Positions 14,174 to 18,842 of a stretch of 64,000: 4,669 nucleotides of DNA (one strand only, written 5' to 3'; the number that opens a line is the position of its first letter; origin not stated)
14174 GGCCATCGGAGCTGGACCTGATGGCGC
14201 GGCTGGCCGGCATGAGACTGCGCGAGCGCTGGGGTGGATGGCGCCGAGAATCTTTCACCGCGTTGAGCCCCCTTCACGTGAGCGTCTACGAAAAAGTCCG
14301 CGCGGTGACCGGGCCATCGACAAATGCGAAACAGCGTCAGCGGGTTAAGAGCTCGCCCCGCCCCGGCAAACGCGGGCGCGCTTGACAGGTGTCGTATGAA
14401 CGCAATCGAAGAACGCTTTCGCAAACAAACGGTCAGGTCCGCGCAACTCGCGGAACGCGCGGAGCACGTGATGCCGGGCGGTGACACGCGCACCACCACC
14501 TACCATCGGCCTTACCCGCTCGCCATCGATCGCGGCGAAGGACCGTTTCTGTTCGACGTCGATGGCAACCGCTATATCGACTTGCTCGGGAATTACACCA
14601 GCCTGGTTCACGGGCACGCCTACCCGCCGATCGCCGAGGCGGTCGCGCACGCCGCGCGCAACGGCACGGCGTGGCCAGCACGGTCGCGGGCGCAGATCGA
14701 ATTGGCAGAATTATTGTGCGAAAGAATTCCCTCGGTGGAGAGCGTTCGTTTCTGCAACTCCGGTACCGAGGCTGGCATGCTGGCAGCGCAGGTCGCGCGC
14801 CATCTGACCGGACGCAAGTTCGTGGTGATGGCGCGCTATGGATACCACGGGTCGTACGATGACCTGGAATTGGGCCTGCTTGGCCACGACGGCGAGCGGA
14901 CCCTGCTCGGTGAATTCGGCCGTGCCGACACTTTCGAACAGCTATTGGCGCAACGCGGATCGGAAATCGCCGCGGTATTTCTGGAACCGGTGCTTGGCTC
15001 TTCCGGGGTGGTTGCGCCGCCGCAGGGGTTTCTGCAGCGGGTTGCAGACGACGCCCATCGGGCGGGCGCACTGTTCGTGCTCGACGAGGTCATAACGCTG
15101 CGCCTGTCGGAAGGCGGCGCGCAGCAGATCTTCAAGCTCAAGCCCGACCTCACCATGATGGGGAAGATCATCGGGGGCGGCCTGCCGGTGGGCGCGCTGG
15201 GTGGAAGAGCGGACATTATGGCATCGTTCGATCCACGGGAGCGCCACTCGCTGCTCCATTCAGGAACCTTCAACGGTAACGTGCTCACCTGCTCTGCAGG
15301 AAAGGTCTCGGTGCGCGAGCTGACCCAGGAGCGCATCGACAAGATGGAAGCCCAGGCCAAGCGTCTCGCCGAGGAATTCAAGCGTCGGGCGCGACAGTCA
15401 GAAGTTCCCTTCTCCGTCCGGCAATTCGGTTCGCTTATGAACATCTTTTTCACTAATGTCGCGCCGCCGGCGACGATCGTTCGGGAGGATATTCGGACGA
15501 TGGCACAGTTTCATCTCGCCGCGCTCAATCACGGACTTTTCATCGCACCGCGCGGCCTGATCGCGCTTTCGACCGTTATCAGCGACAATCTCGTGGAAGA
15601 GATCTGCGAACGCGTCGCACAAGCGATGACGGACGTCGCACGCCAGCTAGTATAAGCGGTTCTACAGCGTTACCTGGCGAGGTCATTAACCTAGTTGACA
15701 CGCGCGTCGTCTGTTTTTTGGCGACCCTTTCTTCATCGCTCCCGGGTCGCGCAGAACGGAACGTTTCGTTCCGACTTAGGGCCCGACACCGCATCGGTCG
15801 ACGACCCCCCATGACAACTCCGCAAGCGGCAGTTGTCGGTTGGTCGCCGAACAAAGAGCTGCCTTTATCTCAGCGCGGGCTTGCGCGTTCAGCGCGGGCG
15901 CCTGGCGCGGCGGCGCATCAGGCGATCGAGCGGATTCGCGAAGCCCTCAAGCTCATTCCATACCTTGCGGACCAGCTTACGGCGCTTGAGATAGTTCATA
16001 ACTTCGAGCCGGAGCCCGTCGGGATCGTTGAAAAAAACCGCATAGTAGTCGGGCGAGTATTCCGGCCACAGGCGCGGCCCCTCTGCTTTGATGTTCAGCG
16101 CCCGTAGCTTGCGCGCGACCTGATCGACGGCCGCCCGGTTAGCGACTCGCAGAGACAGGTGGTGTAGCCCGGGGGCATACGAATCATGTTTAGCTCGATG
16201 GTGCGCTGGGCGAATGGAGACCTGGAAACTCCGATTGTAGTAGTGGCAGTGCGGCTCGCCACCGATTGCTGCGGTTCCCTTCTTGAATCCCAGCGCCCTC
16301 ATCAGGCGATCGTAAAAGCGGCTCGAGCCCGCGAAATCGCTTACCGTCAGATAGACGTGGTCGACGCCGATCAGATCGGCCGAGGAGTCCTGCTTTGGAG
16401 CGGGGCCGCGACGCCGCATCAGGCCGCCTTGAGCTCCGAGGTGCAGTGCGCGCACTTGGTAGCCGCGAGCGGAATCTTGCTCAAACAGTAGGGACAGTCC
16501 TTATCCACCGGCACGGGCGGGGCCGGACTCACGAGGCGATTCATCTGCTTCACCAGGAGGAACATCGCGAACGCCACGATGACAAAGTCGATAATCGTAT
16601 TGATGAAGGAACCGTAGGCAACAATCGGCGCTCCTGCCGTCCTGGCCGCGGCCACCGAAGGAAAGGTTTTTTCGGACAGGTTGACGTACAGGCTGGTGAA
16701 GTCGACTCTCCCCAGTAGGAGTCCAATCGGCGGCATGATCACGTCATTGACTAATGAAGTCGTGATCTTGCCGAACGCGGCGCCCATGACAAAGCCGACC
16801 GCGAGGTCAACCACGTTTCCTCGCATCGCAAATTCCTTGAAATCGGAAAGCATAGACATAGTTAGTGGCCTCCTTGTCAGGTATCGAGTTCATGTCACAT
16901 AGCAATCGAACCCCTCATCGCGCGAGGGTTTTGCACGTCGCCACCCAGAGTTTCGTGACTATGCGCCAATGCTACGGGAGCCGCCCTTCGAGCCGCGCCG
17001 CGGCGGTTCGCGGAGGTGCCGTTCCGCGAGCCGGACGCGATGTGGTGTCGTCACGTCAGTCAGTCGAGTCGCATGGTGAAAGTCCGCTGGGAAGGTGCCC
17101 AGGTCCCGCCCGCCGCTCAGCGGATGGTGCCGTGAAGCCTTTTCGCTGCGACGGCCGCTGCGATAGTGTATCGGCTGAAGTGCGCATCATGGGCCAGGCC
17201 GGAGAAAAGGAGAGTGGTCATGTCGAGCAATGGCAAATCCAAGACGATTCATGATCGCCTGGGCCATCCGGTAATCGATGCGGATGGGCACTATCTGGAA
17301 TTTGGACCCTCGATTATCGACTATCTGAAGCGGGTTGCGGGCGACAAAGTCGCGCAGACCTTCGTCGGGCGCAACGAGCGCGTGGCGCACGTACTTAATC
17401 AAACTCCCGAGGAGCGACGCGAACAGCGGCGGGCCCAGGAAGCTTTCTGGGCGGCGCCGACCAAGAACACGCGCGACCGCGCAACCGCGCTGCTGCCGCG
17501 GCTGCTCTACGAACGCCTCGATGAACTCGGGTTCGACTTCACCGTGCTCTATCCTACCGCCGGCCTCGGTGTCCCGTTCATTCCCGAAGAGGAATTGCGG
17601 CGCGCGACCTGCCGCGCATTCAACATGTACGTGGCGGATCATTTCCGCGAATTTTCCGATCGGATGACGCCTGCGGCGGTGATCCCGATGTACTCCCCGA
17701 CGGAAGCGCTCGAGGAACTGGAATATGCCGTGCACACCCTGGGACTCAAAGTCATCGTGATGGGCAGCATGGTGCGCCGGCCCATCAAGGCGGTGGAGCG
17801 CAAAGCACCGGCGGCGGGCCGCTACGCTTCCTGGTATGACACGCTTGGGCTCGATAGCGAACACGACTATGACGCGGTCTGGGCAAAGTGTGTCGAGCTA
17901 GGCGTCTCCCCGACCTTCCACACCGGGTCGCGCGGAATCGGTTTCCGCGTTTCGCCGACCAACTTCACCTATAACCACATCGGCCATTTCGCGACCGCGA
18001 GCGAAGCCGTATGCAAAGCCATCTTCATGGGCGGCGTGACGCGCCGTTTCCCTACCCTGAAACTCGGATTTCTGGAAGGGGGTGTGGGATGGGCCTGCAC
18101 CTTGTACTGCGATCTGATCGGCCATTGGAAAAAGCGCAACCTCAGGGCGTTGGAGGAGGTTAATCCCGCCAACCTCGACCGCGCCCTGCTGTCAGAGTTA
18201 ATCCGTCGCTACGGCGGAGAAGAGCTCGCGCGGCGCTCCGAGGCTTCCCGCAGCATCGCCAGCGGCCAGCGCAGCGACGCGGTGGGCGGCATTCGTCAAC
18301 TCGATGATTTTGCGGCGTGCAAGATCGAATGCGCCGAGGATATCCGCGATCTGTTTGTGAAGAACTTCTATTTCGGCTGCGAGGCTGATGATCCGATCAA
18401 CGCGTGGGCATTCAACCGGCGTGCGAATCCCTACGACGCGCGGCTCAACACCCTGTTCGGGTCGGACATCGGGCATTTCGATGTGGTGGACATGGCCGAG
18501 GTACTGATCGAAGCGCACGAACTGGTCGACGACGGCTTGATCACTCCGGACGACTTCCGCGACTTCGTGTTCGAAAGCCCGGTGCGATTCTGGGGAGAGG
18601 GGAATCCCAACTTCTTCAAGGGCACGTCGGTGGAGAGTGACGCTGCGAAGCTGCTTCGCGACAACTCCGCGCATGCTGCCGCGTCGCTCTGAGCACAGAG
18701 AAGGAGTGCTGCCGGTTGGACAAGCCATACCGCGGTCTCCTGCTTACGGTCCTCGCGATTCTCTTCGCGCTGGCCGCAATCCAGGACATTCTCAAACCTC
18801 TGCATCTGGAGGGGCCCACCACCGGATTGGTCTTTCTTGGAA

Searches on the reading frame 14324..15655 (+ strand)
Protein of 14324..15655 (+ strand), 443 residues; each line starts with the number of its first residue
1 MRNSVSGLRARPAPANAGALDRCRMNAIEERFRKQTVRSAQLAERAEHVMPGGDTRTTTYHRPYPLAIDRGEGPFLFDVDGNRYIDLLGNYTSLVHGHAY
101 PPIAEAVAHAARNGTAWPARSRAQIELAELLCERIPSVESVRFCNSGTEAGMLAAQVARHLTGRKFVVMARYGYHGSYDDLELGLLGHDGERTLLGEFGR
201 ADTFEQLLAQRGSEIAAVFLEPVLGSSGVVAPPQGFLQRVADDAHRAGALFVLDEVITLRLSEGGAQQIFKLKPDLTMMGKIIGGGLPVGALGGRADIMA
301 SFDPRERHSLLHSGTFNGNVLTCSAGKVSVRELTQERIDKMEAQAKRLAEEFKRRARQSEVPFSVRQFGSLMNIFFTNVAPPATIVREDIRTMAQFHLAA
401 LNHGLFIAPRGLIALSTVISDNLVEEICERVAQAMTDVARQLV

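Call 60: search_protein_families(library=pfam, proteins=[window:14324-15655:+], max_evalue=0.00001)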
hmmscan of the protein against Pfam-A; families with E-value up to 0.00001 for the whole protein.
window:14324-15655:+ (443 aa): 1 family
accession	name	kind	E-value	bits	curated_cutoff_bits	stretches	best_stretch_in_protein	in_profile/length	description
PF00202.27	Aminotran_3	-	2.3e-55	188.4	30.5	2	202-434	178-402/403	Aminotransferase class-III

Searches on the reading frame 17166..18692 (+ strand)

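Call 60: search_protein_families(library=pfam, proteins=[window:17166-18692:+], max_evalue=0.00001)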
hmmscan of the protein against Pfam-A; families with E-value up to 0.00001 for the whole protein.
window:17166-18692:+ (508 aa): 1 family
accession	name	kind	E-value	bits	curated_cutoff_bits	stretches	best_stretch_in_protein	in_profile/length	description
PF04909.20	Amidohydro_2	-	8.8e-11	42.5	26.4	1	139-310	52-184/289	Amidohydrolase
